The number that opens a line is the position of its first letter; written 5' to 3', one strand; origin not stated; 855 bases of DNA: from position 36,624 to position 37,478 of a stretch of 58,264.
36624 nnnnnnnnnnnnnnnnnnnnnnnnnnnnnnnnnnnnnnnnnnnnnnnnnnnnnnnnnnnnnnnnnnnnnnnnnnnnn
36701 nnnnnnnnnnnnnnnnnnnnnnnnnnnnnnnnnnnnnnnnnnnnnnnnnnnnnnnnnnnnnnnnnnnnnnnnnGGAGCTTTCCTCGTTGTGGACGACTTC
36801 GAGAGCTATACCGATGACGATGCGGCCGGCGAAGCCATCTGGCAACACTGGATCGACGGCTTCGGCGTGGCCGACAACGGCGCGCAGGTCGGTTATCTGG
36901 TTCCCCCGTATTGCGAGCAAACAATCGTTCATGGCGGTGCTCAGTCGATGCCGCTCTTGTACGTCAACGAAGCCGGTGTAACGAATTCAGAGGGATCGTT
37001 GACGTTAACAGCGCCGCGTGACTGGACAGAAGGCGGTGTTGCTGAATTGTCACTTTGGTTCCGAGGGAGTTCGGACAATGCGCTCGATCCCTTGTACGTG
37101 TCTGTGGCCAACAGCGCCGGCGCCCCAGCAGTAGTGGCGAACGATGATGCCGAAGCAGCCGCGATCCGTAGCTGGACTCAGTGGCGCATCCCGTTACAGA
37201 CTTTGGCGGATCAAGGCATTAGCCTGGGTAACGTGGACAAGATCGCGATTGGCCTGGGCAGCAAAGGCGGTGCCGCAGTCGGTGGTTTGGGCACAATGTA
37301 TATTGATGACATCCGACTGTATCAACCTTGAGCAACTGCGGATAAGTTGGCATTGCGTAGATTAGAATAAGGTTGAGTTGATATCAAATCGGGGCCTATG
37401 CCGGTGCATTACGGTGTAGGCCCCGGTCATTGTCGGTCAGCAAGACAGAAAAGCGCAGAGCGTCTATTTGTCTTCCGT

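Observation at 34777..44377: Tandem array of four exported paralogues with a constant stalk and C-terminal module but exchanged N-terminal heads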

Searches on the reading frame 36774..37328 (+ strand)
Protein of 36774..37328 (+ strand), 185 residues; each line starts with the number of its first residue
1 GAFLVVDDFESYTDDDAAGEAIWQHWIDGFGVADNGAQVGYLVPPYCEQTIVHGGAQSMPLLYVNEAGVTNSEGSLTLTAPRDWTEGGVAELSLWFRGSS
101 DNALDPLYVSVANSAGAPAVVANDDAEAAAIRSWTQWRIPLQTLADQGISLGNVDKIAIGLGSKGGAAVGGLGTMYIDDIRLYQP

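Call 12: search_solved_structures(query=window:36774-37328:+, max_evalue=10, show_alignments=2)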
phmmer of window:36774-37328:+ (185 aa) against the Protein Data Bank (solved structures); distinct sequences matched with E-value up to 10: 12.
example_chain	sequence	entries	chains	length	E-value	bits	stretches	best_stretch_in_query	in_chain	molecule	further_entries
6ren_A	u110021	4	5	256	0.057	16.4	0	159-179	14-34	3fPizza6-SH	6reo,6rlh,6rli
3ww9_A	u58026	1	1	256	0.084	15.8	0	159-179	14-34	pizza6 protein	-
3wwa_A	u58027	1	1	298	0.11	15.4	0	159-179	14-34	Pizza7H protein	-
6qsd_A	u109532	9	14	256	0.12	15.3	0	159-179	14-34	Pizza6S | Pizza6-S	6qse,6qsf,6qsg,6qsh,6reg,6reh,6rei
6f0t_A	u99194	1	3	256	0.14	15.1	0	159-179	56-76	Pizza6-SFW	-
6rej_A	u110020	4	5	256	0.29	14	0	159-179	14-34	Pizza6-SH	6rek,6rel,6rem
3ww8_A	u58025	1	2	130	0.44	13.5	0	159-179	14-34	Pizza3 protein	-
7zpz_A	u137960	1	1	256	1.8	11.4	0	159-179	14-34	Pizza6-TSR-TSH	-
7zcj_A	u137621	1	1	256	1.9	11.4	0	159-179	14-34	Pizza6-TNH-TSH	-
2ybv_B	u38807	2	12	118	2.1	11.2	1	117-145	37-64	RIBULOSE BISPHOSPHATE CARBOXYLASE SMALL SUBUNIT | RIBULOSE BISPHOSPHATE CARBOXYLASE SMALL CHAIN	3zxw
6f0s_A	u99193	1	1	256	2.7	10.9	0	159-179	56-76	Pizza6-SYW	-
7zpw_A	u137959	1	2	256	2.8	10.8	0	159-179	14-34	Pizza6-TSK-TSH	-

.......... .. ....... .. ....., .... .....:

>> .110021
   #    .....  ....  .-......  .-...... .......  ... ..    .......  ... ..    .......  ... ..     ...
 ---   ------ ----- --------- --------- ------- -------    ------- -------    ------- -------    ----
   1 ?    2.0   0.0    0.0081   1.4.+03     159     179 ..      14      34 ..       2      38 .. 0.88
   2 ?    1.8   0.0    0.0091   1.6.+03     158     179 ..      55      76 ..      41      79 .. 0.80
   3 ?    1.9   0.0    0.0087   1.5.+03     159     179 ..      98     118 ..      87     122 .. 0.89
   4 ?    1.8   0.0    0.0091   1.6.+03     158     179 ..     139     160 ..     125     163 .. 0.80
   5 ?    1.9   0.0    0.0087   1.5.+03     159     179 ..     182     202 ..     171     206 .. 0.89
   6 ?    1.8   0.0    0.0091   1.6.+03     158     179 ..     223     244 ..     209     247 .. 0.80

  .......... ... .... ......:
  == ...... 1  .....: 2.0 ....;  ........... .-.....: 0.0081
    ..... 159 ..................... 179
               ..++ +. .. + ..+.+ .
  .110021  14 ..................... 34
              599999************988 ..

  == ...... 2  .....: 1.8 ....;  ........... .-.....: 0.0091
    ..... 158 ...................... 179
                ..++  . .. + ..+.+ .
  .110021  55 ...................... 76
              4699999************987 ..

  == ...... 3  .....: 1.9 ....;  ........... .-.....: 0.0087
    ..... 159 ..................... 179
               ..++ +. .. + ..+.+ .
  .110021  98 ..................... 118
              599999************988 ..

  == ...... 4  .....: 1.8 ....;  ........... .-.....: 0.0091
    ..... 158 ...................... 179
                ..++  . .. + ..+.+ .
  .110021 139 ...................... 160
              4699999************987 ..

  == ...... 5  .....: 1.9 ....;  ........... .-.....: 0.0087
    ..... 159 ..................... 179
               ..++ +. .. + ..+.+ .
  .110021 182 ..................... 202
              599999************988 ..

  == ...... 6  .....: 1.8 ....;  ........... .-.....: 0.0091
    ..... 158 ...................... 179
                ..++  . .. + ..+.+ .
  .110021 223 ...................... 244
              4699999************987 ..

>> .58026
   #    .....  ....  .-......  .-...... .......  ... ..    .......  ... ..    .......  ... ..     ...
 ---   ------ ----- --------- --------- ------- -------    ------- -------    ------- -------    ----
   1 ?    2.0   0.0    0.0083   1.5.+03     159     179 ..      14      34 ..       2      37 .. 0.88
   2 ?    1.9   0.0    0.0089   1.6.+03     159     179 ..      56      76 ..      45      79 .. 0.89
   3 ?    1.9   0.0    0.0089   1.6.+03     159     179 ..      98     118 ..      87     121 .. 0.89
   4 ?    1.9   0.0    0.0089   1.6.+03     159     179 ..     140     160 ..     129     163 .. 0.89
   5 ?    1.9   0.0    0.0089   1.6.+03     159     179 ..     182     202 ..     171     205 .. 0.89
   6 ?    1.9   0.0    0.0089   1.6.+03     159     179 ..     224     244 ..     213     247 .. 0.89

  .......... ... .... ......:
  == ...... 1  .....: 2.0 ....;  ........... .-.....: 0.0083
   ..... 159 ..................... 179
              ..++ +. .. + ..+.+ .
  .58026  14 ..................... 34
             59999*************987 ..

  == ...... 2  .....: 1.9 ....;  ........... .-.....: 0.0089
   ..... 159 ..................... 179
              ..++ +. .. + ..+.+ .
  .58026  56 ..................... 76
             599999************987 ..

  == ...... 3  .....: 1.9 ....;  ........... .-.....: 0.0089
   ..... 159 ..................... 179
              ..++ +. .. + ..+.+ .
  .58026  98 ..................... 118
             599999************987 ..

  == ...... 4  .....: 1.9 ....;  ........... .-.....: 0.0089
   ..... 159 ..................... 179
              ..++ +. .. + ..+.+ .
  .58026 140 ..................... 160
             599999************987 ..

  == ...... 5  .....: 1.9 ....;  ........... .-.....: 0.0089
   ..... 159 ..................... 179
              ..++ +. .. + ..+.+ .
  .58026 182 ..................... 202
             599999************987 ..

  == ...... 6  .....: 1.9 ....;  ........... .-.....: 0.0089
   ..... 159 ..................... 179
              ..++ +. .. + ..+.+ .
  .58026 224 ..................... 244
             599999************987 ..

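Call 14: find_homologous_proteins(query=window:36774-37328:+, max_evalue=0.001)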
Query window:36774-37328:+ (185 aa): 897 proteins with E <= 0.001 among 2006 candidates; the best 120 are listed.
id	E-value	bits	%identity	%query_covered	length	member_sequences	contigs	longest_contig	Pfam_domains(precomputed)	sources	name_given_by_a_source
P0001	4.0e-97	341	83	99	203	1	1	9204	-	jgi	-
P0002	2.7e-95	336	83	100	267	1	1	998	-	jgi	jgi:hypothetical protein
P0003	3.8e-95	335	81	100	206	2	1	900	-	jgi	jgi:hypothetical protein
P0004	6.8e-95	334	80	100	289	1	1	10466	-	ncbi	-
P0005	5.3e-94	331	80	99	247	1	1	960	-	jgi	jgi:hypothetical protein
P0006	1.5e-93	330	80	100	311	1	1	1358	-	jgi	jgi:hypothetical protein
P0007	4.5e-93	328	79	100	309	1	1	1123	-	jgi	jgi:hypothetical protein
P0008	7.1e-93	328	76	100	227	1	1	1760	-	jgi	jgi:hypothetical protein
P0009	1.3e-92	327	79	100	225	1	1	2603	-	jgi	-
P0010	1.4e-92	327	77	100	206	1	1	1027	-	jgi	jgi:hypothetical protein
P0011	2.4e-92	326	78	100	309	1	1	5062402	-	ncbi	ncbi:MAG: hypothetical protein JSW66_12210, partial [Phycisphaerales bacterium]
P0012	3.5e-92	325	79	99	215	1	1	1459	-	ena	-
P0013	4.9e-92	325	79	99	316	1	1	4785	-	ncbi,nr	ncbi:MAG: hypothetical protein JXM79_21210, partial [Sedimentisphaerales bacterium]|nr:hypothetical 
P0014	6.9e-92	324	78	100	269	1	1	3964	-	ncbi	-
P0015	7.9e-92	324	80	99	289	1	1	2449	-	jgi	-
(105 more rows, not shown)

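Call 34: search_protein_representatives(protein=window:36774-37328:+)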
Query: 185 residues. Proteins with E-value up to 0.001 (for the whole library): 3709; up to 1e-10: 2405; up to 1e-30: 525. The best 150 are listed.
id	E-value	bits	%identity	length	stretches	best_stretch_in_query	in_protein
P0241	2.2e-111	386.3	43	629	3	3-183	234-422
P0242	9.3e-94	328.8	79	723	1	1-185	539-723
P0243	8.2e-91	319.2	77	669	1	1-185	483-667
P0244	5.1e-86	303.6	74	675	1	4-184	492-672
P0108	1.3e-82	292.5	72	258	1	1-185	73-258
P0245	4.1e-82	290.8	72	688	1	1-184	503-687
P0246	8.0e-82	289.9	73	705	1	3-183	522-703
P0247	1.2e-81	289.4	71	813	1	1-185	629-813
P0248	4.1e-80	284.3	72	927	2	2-100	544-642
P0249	4.2e-80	284.3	71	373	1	3-184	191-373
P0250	9.6e-80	283.1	69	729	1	1-185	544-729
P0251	2.3e-77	275.4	71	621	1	1-185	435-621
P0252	2.1e-75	269.0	68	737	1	3-184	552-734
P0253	8.8e-74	263.7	66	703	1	4-185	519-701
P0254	7.0e-72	257.5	68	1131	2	3-99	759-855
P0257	1.6e-66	240.0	62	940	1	3-185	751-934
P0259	1.2e-65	237.2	35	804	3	3-184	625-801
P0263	2.2e-63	229.7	40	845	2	4-183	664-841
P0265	7.2e-62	224.8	63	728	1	1-182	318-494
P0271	1.1e-56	207.9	55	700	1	4-184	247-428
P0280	6.5e-52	192.3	38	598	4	3-183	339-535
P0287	2.2e-50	187.4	41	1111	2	3-183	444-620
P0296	3.7e-48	180.1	38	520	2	3-183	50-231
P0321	7.2e-45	169.4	49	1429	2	1-99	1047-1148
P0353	1.8e-42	161.5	47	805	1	1-184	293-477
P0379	5.2e-41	156.8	36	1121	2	4-182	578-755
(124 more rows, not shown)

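Call 50: search_protein_families(library=pfam, alignment_id=A4, max_evalue=0.0001)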
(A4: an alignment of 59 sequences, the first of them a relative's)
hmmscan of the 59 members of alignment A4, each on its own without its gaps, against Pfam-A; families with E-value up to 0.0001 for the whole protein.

A. member 1, P0242 (723 aa): 1 family
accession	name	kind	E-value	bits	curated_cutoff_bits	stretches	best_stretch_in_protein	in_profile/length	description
PF16656.11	Pur_ac_phosph_N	-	2.4e-05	25.2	30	0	256-337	12-88/93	Purple acid Phosphatase, N-terminal domain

B. families by the number of members that match (of 59 scanned): 30 families (the first 25 are shown)
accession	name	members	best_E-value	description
PF13385.13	Laminin_G_3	28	2e-50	Concanavalin A-like lectin/glucanases superfamily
PF16656.11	Pur_ac_phosph_N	17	5.1e-08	Purple acid Phosphatase, N-terminal domain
PF07691.17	PA14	8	2.5e-26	PA14 domain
PF07581.17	Glug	4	1.2e-15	The GLUG motif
PF02210.31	Laminin_G_2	4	2.1e-10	Laminin G domain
PF00354.24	Pentaxin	3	7.5e-06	Pentaxin family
PF25788.1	Ig_Rha78A_N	3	1.9e-05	Rha78A-like, N-terminal immunoglobulin domain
PF00754.31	F5_F8_type_C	2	1.5e-10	F5/8 type C domain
PF22633.2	F5_F8_type_C_2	2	2.6e-08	NedA-like, galactose-binding domain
PF07953.20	Toxin_R_bind_N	2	6.4e-06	Clostridium neurotoxin, N-terminal receptor binding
PF01344.31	Kelch_1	1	7.3e-55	Kelch motif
PF22825.2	HpiC1-like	1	1.6e-33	HpiC1 cyclase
PF07646.21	Kelch_2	1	8.9e-31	Kelch motif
PF13964.12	Kelch_6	1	1.7e-29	Kelch motif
PF25210.1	Kelch_FKB95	1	4.7e-29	FKB95, Kelch-repeats domain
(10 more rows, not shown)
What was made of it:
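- On FN3-like / E-set Ig domains, stalk repeats: 17 of 59 representatives match Pur_ac_phosph_N at E<1e-4, best 5e-8 (call 50).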

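Call 56: search_protein_families(library=pfam, proteins=[P0257, P0247, P0254, P0321, P0265, P0271, P0353, P0241, P0259], max_evalue=0.01)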
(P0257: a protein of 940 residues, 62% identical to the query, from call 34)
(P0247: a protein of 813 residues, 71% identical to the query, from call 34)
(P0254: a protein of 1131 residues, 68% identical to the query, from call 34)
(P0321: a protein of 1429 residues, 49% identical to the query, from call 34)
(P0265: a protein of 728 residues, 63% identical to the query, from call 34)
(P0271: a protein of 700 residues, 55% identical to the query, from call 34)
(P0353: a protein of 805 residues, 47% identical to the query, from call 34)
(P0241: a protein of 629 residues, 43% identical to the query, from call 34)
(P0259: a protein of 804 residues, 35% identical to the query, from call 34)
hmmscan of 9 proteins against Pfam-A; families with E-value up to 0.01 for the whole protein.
P0257 (940 aa): 3 families
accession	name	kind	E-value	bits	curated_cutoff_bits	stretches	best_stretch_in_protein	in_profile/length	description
PF13385.13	Laminin_G_3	-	1.2e-39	136.3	27.6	2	500-638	4-149/151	Concanavalin A-like lectin/glucanases superfamily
PF06439.18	3keto-disac_hyd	-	0.0019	18.7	26.8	0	561-604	116-158/187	3-keto-disaccharide hydrolase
PF16656.11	Pur_ac_phosph_N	-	0.0046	17.9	30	0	267-335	14-81/93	Purple acid Phosphatase, N-terminal domain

P0247 (813 aa): 5 families
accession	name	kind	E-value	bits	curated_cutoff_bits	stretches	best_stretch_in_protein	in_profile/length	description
PF16656.11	Pur_ac_phosph_N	-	2.7e-05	25.1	30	0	236-268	62-90/93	Purple acid Phosphatase, N-terminal domain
PF25788.1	Ig_Rha78A_N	-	0.00012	22.7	27.4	0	230-261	59-90/105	Rha78A-like, N-terminal immunoglobulin domain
PF16655.11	PhoD_N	-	0.00021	22.2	30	0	227-253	51-77/90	PhoD-like phosphatase, N-terminal domain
PF07691.17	PA14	-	0.00021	21.6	24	1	415-512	38-140/147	PA14 domain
PF10528.15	GLEYA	-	0.0059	17.3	26.2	0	426-445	4-23/91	GLEYA domain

P0254 (1131 aa): 2 families
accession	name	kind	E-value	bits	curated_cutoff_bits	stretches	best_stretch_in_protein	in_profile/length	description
PF13385.13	Laminin_G_3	-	1.1e-19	71.5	27.6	1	500-648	1-151/151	Concanavalin A-like lectin/glucanases superfamily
PF16656.11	Pur_ac_phosph_N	-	2.4e-05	25.3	30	0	264-344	13-88/93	Purple acid Phosphatase, N-terminal domain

P0321 (1429 aa): 4 families
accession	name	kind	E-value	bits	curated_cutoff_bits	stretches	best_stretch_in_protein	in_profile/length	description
PF07691.17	PA14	-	4.7e-25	88.6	24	1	805-940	9-145/147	PA14 domain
PF01640.23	Peptidase_C10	-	4.6e-06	27.5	26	1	549-676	79-193/194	Peptidase C10 family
PF07705.17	CARDB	-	1.5e-05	25.5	22.7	1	372-467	10-101/101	CARDB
PF13529.12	Peptidase_C39_2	-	0.0007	20.6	24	1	508-649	10-132/143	Peptidase_C39 like family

P0265 (728 aa): 2 families
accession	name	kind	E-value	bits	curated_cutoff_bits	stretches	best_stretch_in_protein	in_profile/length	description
PF16656.11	Pur_ac_phosph_N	-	7.9e-05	23.6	30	0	237-316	14-92/93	Purple acid Phosphatase, N-terminal domain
PF25788.1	Ig_Rha78A_N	-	0.0014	19.3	27.4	0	94-122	70-94/105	Rha78A-like, N-terminal immunoglobulin domain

P0271 (700 aa): 2 families
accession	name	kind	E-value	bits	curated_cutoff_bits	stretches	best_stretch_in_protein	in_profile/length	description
PF00404.24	Dockerin_1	-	0.00029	21.4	22.9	1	641-689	2-50/57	Dockerin type I domain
PF13202.12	EF-hand_5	-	0.0062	16.4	25.9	0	676-691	9-24/25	EF hand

P0353 (805 aa): 1 family
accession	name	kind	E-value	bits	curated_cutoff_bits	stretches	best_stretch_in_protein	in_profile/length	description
PF13385.13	Laminin_G_3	-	3.3e-21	76.5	27.6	1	589-754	7-151/151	Concanavalin A-like lectin/glucanases superfamily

P0241 (629 aa): 0 families

P0259 (804 aa): 0 families
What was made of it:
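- On C-terminal sorting domains (T9SS Por_Secre_tail, PEP-CTERM, LPXTG) and dockerin: One distant relative has a weak dockerin-like tail after the C-module (P0271, 21.4 bits against 22.9; call 56).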

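Call 59: search_solved_structures(query=A5, max_evalue=10, show_alignments=0)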
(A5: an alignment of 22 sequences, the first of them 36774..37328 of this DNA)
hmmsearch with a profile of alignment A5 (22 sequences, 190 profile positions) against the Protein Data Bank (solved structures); distinct sequences matched with E-value up to 10: 2.
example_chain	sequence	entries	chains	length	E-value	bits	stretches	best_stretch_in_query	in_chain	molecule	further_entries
5z06_A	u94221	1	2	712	0.0038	20.2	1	59-187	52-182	BDI_3064 protein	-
3qq2_A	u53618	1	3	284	1.5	11.7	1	61-118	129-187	BrkA autotransporter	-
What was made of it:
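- On CAZy-type CBM (CBM11, CBM30, CBM8, CBM4_9, CBM6 and similar), C-module: A PDB profile search finds only the 5z06 N-terminal domain at E 0.004 (call 59).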

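Call 60: search_protein_families(library=pfam, alignment_id=A5, max_evalue=1)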
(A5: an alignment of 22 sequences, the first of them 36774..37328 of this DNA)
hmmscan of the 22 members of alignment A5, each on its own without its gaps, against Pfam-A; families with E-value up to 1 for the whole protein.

A. member 1, window:36774-37328:+ (185 aa): 0 families

B. families by the number of members that match (of 22 scanned): 4 families
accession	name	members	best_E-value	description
PF18559.7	Exop_C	5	0.0066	Galactose-binding domain-like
PF25538.1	DUF7922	1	0.0052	Domain of unknown function (DUF7922)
PF12893.14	Lumazine_bd_2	1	0.094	Putative lumazine-binding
PF20953.2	Caud_bapl16_3rd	1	0.17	Phage tail base-plate attachment protein C-terminal insertion domain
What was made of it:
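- Faint hits to the Exop_C galactose-binding-like model in 5 of 22 diverse modules (call 60).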

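Call 69: search_protein_families(library=pfam, alignment_id=A6, max_evalue=0.0001)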
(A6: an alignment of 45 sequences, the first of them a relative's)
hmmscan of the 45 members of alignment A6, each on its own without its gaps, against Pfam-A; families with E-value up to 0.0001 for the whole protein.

A. member 1, P0332 (957 aa): 1 family
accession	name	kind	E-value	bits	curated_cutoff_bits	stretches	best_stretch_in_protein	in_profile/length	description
PF22825.2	HpiC1-like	-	4.7e-08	33.7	27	1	794-951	3-173/174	HpiC1 cyclase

B. families by the number of members that match (of 45 scanned): 51 families (the first 25 are shown)
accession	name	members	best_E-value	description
PF13385.13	Laminin_G_3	14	1.9e-52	Concanavalin A-like lectin/glucanases superfamily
PF07581.17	Glug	9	2.2e-41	The GLUG motif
PF07691.17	PA14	7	2e-24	PA14 domain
PF00754.31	F5_F8_type_C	5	6.6e-17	F5/8 type C domain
PF22633.2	F5_F8_type_C_2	5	3.8e-11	NedA-like, galactose-binding domain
PF22825.2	HpiC1-like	2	8.4e-38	HpiC1 cyclase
PF06452.16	CBM9_1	2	1.5e-34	Carbohydrate family 9 binding domain-like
PF07081.18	DUF1349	2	7.1e-08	Protein of unknown function (DUF1349)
PF25788.1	Ig_Rha78A_N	2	3.2e-05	Rha78A-like, N-terminal immunoglobulin domain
PF24814.1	WD40_Prp19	1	7.4e-64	Prp19 WD40 domain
PF25174.1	Beta-prop_THOC3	1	4.5e-48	THOC3 beta-propeller domain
PF00400.38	WD40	1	2.7e-46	WD domain, G-beta repeat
PF25173.1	Beta-prop_WDR3_1st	1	1.2e-41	WDR3 first beta-propeller domain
PF24807.1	WD40_CDC20-Fz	1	3.1e-36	CDC20/Fizzy WD40 domain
PF23414.1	Beta-prop_EML_2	1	3e-29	Echinoderm microtubule-associated protein second beta-propeller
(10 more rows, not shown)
